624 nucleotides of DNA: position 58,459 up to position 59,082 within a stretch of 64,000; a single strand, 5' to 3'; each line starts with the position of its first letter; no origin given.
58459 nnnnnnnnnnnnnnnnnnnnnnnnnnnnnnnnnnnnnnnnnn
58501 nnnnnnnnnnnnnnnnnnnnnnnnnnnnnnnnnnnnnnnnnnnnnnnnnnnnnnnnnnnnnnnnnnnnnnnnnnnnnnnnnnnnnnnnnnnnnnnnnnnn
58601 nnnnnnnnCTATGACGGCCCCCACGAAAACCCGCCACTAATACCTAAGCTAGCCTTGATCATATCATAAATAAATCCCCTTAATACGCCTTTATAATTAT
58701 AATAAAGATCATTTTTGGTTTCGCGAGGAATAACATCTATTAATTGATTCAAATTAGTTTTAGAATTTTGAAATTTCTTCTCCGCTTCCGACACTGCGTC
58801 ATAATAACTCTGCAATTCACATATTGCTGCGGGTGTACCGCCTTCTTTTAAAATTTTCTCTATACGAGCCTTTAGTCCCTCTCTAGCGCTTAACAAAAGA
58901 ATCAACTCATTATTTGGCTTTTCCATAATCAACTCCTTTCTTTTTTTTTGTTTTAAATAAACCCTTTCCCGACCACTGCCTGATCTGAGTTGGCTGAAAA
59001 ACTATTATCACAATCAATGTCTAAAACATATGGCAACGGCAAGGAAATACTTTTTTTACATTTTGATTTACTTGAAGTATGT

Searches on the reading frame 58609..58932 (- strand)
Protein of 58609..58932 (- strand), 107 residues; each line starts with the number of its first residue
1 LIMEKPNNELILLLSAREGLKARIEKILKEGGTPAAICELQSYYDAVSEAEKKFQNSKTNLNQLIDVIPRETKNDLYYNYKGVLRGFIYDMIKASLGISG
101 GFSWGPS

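Call 5: search_protein_families(library=pfam, proteins=[window:58609-58932:-], max_evalue=0.1)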
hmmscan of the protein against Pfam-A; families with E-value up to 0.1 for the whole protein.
window:58609-58932:- (107 aa): 1 family
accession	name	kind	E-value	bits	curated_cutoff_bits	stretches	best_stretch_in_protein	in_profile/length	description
PF20701.3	HetE-N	-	0.099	13.4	25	0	82-100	7-25/102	Het-E N-terminal domain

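Call 85: find_homologous_proteins(query=window:58609-58926:-, max_evalue=0.01)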
Query window:58609-58926:- (105 aa): 3 proteins with E <= 0.01 among 5 candidates.
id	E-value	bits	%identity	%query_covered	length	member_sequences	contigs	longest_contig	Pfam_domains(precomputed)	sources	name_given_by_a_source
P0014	2.0e-62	226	100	100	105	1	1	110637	-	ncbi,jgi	jgi:hypothetical protein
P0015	2.5e-45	171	80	100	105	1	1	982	-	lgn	-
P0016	4.6e-33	131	62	100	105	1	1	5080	-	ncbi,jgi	jgi:hypothetical protein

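Call 100: search_protein_families(library=padloc, proteins=[window:58609-58926:-], max_evalue=0.01)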
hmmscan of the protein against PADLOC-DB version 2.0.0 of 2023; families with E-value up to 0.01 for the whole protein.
window:58609-58926:- (105 aa): 0 families

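Call 101: search_protein_families(library=phrogs, proteins=[window:58609-58926:-], max_evalue=0.01)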
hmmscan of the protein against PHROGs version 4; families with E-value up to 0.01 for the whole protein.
window:58609-58926:- (105 aa): 0 families
